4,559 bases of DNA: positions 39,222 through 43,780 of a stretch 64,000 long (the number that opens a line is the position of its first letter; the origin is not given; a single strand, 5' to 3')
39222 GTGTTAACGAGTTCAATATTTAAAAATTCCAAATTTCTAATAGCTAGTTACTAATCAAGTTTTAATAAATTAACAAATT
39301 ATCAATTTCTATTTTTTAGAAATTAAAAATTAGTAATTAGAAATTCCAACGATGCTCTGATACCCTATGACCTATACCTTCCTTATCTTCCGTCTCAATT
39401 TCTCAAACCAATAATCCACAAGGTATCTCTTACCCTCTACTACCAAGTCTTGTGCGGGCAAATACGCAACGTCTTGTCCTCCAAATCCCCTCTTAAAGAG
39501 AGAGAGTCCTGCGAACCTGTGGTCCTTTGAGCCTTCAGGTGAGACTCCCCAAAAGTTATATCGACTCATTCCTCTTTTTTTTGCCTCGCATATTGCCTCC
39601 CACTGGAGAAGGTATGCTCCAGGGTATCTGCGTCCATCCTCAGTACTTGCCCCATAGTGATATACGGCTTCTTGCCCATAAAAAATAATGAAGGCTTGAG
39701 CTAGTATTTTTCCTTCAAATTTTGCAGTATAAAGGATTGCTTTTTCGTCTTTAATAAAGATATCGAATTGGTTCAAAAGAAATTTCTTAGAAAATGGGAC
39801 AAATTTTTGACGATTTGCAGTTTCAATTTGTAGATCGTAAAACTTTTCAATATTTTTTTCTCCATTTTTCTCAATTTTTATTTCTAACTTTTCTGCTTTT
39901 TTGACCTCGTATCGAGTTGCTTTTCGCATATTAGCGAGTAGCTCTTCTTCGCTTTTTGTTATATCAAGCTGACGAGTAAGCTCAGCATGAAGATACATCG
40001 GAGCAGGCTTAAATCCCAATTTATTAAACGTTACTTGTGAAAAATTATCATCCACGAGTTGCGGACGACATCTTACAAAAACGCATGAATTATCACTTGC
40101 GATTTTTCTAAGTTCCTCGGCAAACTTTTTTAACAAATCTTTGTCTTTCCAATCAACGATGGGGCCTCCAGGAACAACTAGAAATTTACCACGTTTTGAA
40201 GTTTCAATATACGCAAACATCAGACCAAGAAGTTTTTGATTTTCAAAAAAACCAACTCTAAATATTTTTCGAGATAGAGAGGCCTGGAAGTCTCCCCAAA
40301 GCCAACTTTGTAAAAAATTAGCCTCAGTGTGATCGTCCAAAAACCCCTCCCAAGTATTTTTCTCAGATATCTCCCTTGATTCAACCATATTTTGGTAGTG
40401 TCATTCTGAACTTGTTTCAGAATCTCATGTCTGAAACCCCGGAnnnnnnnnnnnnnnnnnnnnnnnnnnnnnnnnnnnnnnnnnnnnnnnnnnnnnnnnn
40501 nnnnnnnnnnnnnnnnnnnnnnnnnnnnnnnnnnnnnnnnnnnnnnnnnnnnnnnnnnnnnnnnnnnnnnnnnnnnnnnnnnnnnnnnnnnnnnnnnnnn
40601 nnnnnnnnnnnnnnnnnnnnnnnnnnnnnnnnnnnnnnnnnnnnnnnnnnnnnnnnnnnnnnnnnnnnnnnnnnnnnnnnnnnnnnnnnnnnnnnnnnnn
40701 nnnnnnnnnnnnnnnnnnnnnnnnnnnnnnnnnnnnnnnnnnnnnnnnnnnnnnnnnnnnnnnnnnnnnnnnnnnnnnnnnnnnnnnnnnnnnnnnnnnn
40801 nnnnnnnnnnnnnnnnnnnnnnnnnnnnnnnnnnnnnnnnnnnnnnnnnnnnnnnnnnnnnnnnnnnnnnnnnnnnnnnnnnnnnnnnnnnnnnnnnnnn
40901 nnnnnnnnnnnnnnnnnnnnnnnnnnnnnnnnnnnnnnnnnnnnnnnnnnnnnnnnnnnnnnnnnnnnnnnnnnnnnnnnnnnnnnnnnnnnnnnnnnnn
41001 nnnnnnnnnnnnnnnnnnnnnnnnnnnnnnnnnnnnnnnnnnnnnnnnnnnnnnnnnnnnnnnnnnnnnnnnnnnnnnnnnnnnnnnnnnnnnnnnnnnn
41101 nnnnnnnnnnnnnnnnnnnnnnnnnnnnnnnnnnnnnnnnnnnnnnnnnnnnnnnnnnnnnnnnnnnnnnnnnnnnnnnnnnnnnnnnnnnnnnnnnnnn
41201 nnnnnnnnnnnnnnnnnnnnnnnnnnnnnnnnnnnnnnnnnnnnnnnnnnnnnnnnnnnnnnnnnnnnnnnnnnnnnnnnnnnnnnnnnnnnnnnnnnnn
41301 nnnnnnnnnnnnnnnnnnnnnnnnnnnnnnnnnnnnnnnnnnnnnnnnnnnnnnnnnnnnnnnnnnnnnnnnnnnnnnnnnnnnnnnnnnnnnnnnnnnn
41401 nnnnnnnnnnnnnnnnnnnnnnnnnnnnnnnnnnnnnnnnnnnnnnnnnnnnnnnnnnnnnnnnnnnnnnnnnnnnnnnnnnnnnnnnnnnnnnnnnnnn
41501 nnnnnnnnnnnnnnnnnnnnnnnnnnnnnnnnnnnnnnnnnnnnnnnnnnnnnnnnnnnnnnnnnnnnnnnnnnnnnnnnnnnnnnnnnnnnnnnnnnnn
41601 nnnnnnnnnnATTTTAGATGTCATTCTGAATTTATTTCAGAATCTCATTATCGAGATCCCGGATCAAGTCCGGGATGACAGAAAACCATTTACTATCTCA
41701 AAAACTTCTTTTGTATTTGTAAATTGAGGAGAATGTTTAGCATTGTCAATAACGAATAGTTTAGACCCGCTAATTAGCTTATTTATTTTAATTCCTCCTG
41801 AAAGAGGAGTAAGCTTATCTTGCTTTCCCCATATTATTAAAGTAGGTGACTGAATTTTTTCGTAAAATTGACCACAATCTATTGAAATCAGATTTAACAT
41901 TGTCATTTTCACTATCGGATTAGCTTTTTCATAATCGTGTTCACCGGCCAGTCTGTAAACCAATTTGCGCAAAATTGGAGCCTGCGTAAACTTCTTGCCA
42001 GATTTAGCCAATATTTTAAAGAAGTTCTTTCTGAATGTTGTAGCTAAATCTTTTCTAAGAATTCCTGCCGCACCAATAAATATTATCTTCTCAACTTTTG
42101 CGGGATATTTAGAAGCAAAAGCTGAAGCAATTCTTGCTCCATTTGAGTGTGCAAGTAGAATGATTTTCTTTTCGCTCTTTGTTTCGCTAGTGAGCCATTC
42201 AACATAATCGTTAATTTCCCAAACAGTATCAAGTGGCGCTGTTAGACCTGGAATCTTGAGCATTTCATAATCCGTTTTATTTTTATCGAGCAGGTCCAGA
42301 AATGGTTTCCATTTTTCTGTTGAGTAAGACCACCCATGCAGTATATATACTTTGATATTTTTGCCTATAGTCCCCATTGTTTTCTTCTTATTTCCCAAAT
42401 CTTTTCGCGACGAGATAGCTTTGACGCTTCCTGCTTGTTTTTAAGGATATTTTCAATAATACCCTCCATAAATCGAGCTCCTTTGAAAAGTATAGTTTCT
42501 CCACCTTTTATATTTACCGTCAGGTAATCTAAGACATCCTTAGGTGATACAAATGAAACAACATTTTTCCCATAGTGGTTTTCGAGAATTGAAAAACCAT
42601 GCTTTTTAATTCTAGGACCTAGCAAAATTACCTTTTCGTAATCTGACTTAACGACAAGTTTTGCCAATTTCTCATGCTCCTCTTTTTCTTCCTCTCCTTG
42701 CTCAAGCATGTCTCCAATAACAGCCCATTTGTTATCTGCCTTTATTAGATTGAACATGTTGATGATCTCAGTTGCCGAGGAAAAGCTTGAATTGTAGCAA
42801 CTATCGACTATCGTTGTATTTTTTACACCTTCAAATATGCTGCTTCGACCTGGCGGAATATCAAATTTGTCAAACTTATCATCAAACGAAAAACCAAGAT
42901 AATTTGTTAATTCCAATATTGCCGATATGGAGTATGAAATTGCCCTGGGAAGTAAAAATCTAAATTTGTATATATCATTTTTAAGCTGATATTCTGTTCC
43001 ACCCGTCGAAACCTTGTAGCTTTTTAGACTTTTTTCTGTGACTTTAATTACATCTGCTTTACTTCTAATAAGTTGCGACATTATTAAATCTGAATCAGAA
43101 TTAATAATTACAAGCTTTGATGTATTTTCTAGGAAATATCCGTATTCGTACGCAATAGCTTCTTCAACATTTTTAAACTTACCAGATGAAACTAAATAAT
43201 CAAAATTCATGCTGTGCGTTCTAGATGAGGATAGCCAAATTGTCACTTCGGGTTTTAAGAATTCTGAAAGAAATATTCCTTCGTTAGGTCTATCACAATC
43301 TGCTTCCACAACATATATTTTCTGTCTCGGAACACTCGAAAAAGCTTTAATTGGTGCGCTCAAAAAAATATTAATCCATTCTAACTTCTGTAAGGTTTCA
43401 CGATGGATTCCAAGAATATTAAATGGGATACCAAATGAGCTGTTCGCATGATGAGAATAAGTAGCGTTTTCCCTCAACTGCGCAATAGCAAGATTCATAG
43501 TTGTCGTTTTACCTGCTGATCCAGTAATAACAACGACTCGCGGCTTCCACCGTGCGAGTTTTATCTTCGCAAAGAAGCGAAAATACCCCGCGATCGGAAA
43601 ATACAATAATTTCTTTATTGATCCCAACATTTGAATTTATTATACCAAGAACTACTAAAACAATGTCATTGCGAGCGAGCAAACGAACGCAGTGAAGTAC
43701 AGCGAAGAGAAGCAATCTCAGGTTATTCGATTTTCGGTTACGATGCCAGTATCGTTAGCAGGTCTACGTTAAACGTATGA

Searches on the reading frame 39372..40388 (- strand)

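Call 16: search_protein_families(library=pfam, proteins=[window:39372-40388:-], max_evalue=0.001)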
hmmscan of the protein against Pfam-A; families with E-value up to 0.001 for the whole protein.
window:39372-40388:- (338 aa): 2 families
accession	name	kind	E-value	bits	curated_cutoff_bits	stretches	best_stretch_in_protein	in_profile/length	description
PF02388.22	FemAB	-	9e-43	147.1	24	3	228-305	307-381/406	FemAB family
PF13480.13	Acetyltransf_6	-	6.5e-13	49.5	22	1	153-281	2-136/143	Acetyltransferase (GNAT) domain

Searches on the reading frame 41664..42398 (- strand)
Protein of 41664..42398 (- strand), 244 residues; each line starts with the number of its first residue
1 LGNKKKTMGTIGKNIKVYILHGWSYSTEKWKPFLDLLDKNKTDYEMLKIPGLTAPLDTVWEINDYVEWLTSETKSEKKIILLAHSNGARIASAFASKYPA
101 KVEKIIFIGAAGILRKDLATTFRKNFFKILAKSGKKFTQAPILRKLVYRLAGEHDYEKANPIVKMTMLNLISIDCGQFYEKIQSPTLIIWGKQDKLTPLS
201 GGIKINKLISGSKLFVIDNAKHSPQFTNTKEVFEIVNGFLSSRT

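Call 16: search_protein_families(library=pfam, proteins=[window:41664-42398:-], max_evalue=0.001)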
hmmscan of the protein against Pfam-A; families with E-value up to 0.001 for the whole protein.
window:41664-42398:- (244 aa): 5 families
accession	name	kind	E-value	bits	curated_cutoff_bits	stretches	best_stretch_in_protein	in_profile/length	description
PF00561.26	Abhydrolase_1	-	4.8e-21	76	25.8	2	17-135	3-137/245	alpha/beta hydrolase fold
PF12146.15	Hydrolase_4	-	2.4e-12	47.1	27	1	62-223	62-233/239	Serine aminopeptidase, S33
PF12697.13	Abhydrolase_6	-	4.6e-06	27.9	26.3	1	19-234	3-216/217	Alpha/beta hydrolase family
PF06821.19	Ser_hydrolase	-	0.00032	21.1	22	1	18-114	2-94/172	Serine hydrolase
PF06259.18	Abhydrolase_8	-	0.00047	20.3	20.5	1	61-113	93-145/178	Alpha/beta hydrolase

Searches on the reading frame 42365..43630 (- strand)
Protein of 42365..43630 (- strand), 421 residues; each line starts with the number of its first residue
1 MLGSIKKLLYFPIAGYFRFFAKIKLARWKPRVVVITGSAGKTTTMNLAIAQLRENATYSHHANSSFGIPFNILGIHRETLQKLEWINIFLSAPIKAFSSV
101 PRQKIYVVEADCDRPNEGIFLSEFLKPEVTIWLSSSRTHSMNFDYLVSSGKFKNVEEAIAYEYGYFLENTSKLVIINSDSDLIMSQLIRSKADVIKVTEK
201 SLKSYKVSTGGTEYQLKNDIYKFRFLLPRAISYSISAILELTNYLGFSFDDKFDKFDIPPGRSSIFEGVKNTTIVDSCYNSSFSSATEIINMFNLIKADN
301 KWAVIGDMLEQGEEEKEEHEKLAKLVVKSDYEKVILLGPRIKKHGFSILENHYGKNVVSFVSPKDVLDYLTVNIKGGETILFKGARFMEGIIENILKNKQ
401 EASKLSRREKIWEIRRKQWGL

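Call 16: search_protein_families(library=pfam, proteins=[window:42365-43630:-], max_evalue=0.001)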
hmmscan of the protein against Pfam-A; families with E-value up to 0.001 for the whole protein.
window:42365-43630:- (421 aa): 2 families
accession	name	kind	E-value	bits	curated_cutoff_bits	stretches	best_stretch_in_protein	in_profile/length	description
PF02875.26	Mur_ligase_C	-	1.3e-10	42.6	28.4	1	261-386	1-127/127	Mur ligase, glutamate ligase domain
PF08245.18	Mur_ligase_M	-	1.9e-05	25.2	24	1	35-220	1-177/200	Mur ligase middle domain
